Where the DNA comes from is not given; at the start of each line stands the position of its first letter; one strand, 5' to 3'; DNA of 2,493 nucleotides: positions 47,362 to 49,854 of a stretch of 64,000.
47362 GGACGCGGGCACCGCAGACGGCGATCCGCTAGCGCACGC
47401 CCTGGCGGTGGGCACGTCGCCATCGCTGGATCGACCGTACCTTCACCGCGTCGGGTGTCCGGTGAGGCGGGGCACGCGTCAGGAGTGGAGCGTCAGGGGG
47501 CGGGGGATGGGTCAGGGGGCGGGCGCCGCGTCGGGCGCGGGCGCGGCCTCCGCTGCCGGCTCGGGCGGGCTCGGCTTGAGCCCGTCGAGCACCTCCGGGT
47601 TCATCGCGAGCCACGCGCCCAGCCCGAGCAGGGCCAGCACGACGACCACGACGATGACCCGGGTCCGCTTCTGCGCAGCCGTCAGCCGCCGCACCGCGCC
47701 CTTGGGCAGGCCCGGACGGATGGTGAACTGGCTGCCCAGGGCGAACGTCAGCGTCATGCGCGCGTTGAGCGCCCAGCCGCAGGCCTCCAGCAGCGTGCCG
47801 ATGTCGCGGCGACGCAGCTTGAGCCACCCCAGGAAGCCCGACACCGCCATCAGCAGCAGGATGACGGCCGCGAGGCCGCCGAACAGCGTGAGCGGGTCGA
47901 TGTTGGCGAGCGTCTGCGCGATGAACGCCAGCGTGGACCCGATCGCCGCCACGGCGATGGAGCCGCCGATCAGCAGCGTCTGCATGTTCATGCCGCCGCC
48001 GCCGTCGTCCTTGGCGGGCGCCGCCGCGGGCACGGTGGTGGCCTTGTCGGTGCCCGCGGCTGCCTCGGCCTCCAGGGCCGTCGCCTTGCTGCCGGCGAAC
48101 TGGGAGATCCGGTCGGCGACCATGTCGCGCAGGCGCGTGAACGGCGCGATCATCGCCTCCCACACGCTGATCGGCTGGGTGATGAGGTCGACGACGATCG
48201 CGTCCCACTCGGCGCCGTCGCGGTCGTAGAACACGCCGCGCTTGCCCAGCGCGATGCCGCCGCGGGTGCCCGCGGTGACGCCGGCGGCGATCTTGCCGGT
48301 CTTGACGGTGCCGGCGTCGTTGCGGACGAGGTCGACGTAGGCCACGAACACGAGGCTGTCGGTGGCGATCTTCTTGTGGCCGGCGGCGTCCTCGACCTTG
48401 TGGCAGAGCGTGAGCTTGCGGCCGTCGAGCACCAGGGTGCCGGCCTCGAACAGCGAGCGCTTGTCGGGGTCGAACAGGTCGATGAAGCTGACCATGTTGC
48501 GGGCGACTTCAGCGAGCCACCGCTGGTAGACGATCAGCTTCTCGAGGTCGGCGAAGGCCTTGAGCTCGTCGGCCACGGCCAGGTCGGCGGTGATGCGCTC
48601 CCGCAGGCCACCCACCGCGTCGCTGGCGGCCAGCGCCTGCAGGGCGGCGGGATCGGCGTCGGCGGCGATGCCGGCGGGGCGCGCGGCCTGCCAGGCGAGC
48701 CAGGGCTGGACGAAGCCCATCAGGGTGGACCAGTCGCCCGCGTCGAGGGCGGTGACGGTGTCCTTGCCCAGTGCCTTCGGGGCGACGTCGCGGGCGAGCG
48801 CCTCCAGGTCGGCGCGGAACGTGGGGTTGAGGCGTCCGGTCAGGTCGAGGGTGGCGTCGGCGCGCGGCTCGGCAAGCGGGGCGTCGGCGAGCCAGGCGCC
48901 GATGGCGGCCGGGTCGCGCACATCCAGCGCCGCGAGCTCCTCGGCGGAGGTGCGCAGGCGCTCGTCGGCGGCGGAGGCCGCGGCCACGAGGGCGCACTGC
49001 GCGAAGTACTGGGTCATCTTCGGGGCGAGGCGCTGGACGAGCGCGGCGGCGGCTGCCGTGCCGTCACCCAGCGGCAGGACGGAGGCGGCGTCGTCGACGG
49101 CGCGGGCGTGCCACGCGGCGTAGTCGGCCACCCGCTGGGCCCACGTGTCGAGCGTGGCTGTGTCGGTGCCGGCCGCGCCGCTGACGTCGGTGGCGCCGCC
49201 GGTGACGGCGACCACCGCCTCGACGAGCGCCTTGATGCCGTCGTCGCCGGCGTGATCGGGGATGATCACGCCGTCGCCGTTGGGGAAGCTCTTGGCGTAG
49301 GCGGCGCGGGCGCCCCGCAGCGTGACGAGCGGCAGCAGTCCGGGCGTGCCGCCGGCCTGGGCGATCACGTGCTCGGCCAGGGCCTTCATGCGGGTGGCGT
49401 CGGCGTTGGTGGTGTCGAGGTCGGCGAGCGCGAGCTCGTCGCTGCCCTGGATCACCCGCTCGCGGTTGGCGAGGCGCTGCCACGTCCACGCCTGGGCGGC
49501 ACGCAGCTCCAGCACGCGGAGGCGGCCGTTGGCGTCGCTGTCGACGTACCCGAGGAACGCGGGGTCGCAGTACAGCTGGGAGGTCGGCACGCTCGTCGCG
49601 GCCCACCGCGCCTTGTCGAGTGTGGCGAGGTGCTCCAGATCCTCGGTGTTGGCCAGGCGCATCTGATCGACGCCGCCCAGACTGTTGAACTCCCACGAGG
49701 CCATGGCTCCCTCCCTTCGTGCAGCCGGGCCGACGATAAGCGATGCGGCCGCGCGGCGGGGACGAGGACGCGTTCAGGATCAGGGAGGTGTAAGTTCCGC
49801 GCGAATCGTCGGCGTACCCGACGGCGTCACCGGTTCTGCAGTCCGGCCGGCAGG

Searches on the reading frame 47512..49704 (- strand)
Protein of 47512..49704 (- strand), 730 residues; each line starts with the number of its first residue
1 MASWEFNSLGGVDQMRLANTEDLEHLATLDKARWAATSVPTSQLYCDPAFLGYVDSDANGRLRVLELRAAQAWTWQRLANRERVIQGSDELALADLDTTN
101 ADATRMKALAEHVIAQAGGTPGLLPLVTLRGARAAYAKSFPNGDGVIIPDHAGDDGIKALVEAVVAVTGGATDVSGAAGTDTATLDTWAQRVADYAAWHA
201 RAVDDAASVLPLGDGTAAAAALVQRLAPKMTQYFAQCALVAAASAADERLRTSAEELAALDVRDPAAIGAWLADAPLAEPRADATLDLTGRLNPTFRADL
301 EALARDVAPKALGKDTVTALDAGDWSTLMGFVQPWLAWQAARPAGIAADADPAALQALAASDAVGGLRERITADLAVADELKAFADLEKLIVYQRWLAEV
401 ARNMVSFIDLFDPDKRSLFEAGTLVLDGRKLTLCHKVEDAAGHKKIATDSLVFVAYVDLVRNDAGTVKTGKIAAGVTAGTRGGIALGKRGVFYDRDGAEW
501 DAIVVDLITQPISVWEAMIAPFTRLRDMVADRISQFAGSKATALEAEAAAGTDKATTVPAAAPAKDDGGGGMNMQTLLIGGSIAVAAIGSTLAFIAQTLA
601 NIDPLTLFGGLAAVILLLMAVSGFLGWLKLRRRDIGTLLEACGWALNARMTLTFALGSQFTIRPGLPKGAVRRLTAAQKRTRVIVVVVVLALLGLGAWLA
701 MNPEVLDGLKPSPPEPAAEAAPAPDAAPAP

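Call 6: search_protein_families(library=pfam, proteins=[window:47512-49704:-], max_evalue=0.01)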
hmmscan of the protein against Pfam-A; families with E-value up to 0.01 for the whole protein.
window:47512-49704:- (730 aa): 0 families

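Call 7: search_protein_families(library=ncbifam, proteins=[window:47512-49704:-], max_evalue=1)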
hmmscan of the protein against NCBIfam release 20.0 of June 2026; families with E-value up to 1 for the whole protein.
window:47512-49704:- (730 aa): 2 families
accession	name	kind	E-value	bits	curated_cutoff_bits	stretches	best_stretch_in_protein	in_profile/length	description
NF000280.1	SMR_efflux_smr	exception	0.087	13.4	200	1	604-639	26-60/105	multidrug efflux SMR transporter Smr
NF041635.1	STM3941_fam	subfamily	0.72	9.7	40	0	576-633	6-59/157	STM3941 family protein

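Call 8: search_protein_families(library=padloc, proteins=[window:47512-49704:-], max_evalue=1)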
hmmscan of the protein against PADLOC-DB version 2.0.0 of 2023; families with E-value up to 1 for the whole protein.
window:47512-49704:- (730 aa): 0 families

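Call 9: search_solved_structures(query=window:47512-49704:-, max_evalue=10)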
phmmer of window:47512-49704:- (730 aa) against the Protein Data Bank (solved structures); distinct sequences matched with E-value up to 10: 2.
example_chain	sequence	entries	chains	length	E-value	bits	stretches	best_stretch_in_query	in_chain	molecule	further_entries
7wik_A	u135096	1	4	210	0.6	11.9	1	143-235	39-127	Oligoribonuclease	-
5frd_A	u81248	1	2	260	1.6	10.5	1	682-717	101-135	CARBOXYLESTERASE (EST-2)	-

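Call 10: find_homologous_proteins(query=window:47512-49704:-)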
Query window:47512-49704:- (730 aa): 77 proteins with E <= 0.001 among 8000 candidates.
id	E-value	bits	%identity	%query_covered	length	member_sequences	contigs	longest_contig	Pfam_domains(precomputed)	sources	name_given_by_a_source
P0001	0.0e+0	1568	100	100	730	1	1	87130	-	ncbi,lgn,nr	ncbi:MAG: hypothetical protein H6733_13610 [Alphaproteobacteria bacterium]|nr:hypothetical protein [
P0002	1.2e-236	806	54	97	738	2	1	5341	-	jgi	jgi:hypothetical protein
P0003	3.3e-233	794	53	97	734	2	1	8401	-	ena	-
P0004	8.0e-231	787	54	97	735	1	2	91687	-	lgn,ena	-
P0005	5.5e-226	771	51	97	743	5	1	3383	-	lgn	-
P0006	9.1e-226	770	52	97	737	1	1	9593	-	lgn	-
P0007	7.2e-221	754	52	97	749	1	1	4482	-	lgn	-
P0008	4.3e-207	708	51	93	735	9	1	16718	-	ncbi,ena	-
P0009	7.6e-207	707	50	92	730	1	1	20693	-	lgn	-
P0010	9.5e-207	707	51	92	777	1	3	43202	-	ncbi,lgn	-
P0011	1.2e-206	707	49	97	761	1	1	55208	-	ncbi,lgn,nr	ncbi:MAG: hypothetical protein Q8P41_20135 [Pseudomonadota bacterium]|nr:hypothetical protein [Pseud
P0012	2.2e-204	699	50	92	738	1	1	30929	-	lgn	-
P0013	7.1e-202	691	49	97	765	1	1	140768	-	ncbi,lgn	-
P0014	2.6e-201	689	48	99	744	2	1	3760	-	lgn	-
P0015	7.5e-201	688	49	96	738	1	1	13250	-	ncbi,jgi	ncbi:MAG: hypothetical protein ACI8S6_000705 [Myxococcota bacterium]|jgi:hypothetical protein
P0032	5.8e-188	645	46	98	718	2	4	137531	-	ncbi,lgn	-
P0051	7.4e-160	552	44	92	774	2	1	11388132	-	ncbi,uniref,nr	ncbi:hypothetical protein [Chondromyces crocatus]|uniref:hypothetical protein n=1 Tax=Chondromyces c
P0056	1.8e-93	333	33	95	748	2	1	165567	-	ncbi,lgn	-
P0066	5.4e-82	295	32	91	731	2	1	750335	-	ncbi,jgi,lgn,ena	jgi:hypothetical protein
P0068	1.5e-81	293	31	92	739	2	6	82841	-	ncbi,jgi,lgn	-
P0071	7.6e-80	288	33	93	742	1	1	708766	-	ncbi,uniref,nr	ncbi:hypothetical protein NU688_13625 [Variovorax sp. ZS18.2.2]|uniref:hypothetical protein n=1 Tax=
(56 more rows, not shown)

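Call 12: find_encoding_contigs(protein=P0051, flank=10000, max_places=2)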
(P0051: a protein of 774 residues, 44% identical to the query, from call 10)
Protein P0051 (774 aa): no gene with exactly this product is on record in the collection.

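Call 15: find_encoding_contigs(protein=P0001, flank=10000, max_places=2)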
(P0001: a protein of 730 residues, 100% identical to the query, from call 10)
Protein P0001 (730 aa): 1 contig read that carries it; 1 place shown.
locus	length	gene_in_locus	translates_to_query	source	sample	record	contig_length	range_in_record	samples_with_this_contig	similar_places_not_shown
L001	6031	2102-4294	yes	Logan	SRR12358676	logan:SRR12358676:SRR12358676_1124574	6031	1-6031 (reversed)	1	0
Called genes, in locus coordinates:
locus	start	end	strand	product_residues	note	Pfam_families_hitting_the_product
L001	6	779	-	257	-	-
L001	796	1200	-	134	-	-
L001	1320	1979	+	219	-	-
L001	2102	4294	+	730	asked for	-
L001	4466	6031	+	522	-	?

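Call 18: find_related_loci(query=A2, collection=genome_contigs, flank=8000)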
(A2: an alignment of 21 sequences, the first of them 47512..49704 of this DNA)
Query A2 (730 aa) in genome_contigs; peptide patterns used: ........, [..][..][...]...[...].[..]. (x = any residue, [..] = any of these).
191 stretches matched a pattern; 80 encode a relative of the query (tblastn E <= 1e-3); 80 distinct loci.
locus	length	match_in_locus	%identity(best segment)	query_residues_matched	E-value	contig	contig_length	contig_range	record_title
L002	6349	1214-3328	51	1-707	0e+0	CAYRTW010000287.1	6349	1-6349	MAG TPA_asm: uncultured Rickettsiales bacterium isolate SRP173033_co1_25 genome assembly, contig: NODE_32796_length_6349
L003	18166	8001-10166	49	4-709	0e+0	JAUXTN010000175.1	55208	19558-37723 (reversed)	MAG: Pseudomonadota bacterium isolate C13_maxbin.099 C13_k141_382657, whole genome shotgun sequence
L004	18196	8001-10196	48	1-708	0e+0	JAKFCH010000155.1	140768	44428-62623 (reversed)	MAG: Deltaproteobacteria bacterium isolate LC016 contig-124_72, whole genome shotgun sequence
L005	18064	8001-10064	51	1-673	0e+0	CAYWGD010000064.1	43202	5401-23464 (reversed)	MAG TPA_asm: uncultured Enterobacteriaceae bacterium isolate binchicken_co286_100 genome assembly, contig: NODE_1248_len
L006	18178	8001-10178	46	1-720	0e+0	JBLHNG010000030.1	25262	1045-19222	MAG: Myxococcota bacterium isolate 3300055726_82 Ga0535650_0002456, whole genome shotgun sequence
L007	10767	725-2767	52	6-680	0e+0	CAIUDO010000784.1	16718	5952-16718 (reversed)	MAG: uncultured proteobacterium isolate LaPlata_bin-3660 genome assembly, contig: bin-3660:784/959, whole genome shotgun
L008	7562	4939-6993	45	6-670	2e-175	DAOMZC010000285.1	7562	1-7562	MAG TPA_asm: Pseudomonadota bacterium isolate AMR_MDS_5610 NODE_2181_length_7562_cov_7.959504, whole genome shotgun sequ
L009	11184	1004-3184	44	1-700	8e-174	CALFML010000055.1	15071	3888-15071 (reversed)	MAG TPA_asm: uncultured Myxococcales bacterium isolate SRR6231182_bin.80_CONCOCT_v1.1_MAG genome assembly, contig: ERZ65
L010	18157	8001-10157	48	1-710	3e-172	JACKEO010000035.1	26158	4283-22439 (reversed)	MAG: Alphaproteobacteria bacterium isolate HK-STAS-MYXO-36 HK-STAS-MYXO-36_35, whole genome shotgun sequence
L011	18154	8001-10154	46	6-730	5e-169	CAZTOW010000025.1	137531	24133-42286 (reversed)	MAG TPA_asm: uncultured Enterobacterales bacterium isolate SRP323723_co1_89 genome assembly, contig: NODE_100_length_137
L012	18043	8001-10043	44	6-670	6e-168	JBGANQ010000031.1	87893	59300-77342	MAG: Polyangia bacterium isolate MAG_MBR_H10.6 MBRH10-6_opera_contig_1114, whole genome shotgun sequence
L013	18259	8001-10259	39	6-673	2e-162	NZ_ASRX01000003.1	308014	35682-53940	Chondromyces apiculatus DSM 436 contig3, whole genome shotgun sequence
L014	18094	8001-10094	42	2-672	8e-162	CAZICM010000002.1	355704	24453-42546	MAG TPA_asm: uncultured Polyangiaceae bacterium isolate binchicken_co16_258 genome assembly, contig: NODE_16_length_3557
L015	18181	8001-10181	43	2-700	4e-159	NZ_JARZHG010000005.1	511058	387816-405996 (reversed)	Polyangium sp. y55x31 NODE_5_length_511058_cov_17.429359, whole genome shotgun sequence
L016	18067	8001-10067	44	2-672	1e-157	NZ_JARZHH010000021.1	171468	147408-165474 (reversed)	Polyangium sp. 6x1 NODE_21_length_171468_cov_22.987405, whole genome shotgun sequence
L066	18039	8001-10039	32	6-673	3e-81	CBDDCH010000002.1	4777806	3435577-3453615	MAG: Bryobacterales bacterium isolate cc836ffa-3932-4d0a-8618-ffc7346cf193 genome assembly, contig: contig_2, whole geno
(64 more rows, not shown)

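Call 24: find_encoding_contigs(protein=P0004, flank=7000, max_places=1)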
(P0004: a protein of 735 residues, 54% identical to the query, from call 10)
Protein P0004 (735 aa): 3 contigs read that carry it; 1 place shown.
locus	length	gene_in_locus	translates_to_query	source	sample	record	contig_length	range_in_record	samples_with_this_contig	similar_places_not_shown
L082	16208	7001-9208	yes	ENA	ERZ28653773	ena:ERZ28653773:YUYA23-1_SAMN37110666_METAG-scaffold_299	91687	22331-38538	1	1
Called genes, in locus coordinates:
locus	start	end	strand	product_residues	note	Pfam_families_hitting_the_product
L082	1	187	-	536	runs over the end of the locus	PF05681:Fumerase, PF05683:Fumerase_C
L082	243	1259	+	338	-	PF13360:PQQ_2 (weak), PF00400:WD40 (faint), PF24817:WD40_WDHD1_1st (faint), PF25174:Beta-prop_THOC3, PF23381:Beta-prop_IFT122_1st, PF23414:Beta-prop_EML_2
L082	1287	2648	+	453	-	PF00291:PALP, PF00571:CBS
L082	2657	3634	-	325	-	-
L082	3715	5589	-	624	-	PF01839:FG-GAP (faint), PF13517:FG-GAP_3, PF07593:UnbV_ASPIC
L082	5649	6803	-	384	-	PF13439:Glyco_transf_4 (weak), PF13579:Glyco_trans_4_4, PF00534:Glycos_transf_1, PF13692:Glyco_trans_1_4, PF13524:Glyco_trans_1_2 (weak)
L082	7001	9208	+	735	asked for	-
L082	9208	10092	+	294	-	PF01073:3Beta_HSD (faint), PF01370:Epimerase, PF05368:NmrA (faint), PF13460:NAD_binding_10, PF16363:GDP_Man_Dehyd (faint)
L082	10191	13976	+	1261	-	PF00512:HisKA, PF02518:HATPase_c, PF00072:Response_reg, PF12833:HTH_18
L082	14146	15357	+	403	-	-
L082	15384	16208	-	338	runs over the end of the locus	-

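Call 25: find_encoding_contigs(protein=P0013, flank=7000, max_places=1)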
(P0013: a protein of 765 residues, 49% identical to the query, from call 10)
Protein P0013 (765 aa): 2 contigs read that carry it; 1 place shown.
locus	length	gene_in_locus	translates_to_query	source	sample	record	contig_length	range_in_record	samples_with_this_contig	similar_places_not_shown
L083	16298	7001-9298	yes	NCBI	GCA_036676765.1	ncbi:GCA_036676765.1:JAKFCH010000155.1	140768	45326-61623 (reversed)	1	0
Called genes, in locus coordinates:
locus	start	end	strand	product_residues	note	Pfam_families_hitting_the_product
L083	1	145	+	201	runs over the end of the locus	-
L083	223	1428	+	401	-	PF07610:DUF1573 (faint), PF15780:ASH (faint), PF22544:HYDIN_VesB_CFA65-like_Ig (faint)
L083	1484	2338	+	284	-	-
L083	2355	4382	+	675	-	PF00884:Sulfatase, PF01663:Phosphodiest, PF13428:TPR_14 (faint), PF14559:TPR_19 (faint), PF07719:TPR_2 (faint), PF13174:TPR_6 (faint), PF13432:TPR_16 (weak)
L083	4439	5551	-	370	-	PF04851:ResIII (weak), PF00270:DEAD, PF00271:Helicase_C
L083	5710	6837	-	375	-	PF13692:Glyco_trans_1_4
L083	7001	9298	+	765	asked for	-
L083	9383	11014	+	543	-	PF05222:AlaDh_PNT_N, PF01262:AlaDh_PNT_C, PF12769:PNTB_4TM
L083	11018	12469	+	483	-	PF02233:PNTB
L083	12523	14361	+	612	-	PF11617:Cu-binding_MopE, PF13964:Beta-prop_Calicin (faint)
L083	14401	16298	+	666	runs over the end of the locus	PF23914:TPR_CcmH_CycH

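Call 26: find_encoding_contigs(protein=P0066, flank=7000, max_places=1)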
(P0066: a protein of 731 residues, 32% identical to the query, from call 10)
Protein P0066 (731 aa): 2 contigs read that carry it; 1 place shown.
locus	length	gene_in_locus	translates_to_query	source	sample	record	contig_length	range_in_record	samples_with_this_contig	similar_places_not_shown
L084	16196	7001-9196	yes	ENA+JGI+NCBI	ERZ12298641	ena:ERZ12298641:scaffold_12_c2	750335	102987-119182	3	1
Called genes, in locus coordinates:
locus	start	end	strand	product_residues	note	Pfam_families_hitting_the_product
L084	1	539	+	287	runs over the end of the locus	PF00392:GntR, PF07729:FCD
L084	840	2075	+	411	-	PF13609:Porin_4, PF00267:Porin_1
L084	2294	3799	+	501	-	PF07690:MFS_1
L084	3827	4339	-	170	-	PF01327:Pep_deformylase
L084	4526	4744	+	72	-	-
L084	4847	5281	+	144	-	PF13527:Acetyltransf_9 (faint), PF00583:Acetyltransf_1, PF13673:Acetyltransf_10 (weak), PF13508:Acetyltransf_7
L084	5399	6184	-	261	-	PF00106:adh_short, PF01370:Epimerase (weak), PF08659:KR, PF13561:adh_short_C2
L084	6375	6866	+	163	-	PF01638:HxlR, PF01047:MarR (weak)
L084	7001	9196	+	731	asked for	-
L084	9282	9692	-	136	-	-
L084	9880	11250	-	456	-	PF07690:MFS_1, PF12832:MFS_1_like, PF07690:MFS_1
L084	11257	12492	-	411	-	PF05239:PRC (faint)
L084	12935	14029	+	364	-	PF01075:Glyco_transf_9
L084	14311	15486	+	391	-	PF13609:Porin_4, PF00267:Porin_1 (faint)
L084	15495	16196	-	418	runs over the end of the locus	PF00072:Response_reg, PF00990:GGDEF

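Call 27: find_encoding_contigs(protein=P0071, flank=7000, max_places=1)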
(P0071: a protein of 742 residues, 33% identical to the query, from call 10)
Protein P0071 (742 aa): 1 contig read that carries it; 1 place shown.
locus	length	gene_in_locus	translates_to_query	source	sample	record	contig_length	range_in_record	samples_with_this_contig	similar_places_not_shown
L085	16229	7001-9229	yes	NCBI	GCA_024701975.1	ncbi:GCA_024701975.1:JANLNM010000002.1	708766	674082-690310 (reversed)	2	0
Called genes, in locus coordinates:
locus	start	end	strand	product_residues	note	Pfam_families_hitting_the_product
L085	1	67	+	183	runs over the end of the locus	PF14803:Zn_ribbon_Nudix, PF00293:NUDIX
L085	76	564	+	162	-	PF05981:CreA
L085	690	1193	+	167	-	PF01551:Peptidase_M23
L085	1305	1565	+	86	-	-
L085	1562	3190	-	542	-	PF13091:PLDc_2, PF00614:PLDc (weak)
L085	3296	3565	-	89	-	-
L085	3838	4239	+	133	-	-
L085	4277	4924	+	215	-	PF13532:2OG-FeII_Oxy_2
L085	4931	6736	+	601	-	PF00664:ABC_membrane, PF00005:ABC_tran, PF13304:AAA_21 (faint)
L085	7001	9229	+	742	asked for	-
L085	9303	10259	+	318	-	PF00089:Trypsin, PF13365:Trypsin_2, PF00595:PDZ (weak), PF13180:PDZ_2, PF17820:PDZ_6 (weak)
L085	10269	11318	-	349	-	PF00561:Abhydrolase_1, PF12697:Abhydrolase_6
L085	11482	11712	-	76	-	-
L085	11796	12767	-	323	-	PF03401:TctC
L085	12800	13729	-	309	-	PF00701:DHDPS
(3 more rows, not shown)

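Call 28: search_protein_families(library=pfam, alignment_id=A1, max_evalue=1)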
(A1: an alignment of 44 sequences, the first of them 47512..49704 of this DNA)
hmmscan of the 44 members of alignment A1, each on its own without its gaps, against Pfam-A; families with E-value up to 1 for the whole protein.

A. member 1, window:47512-49704:- (730 aa): 0 families

B. families by the number of members that match (of 44 scanned): 30 families (the first 25 are shown)
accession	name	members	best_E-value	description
PF13405.12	EF-hand_6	16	0.015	EF-hand domain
PF13202.12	EF-hand_5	12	0.0074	EF hand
PF13499.12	EF-hand_7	8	0.0054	EF-hand domain pair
PF00036.39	EF-hand_1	3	0.039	EF hand domain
PF07332.16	Phage_holin_3_6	3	0.059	Putative Actinobacterial Holin-X, holin superfamily III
PF04625.18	DEC-1_N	2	0.013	DEC-1 protein, N-terminal region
PF18005.6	eIF3m_C_helix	1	0.0028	eIF3 subunit M, C-terminal helix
PF10199.14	Adaptin_binding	1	0.012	Alpha and gamma adaptin binding protein p34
PF01862.21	PvlArgDC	1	0.015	Pyruvoyl-dependent arginine decarboxylase (PvlArgDC)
PF19554.4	DUF6077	1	0.02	Family of unknown function (DUF6077)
PF20990.2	DUF2207_C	1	0.032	Predicted membrane protein (DUF2207) C-terminal domain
PF12191.14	stn_TNFRSF12A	1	0.043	Tumour necrosis factor receptor stn_TNFRSF12A_TNFR domain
PF09882.14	DUF2109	1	0.055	Predicted membrane protein (DUF2109)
PF16080.10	Phage_holin_2_3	1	0.057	Bacteriophage holin family HP1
PF18326.6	RFX5_N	1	0.069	RFX5 N-terminal domain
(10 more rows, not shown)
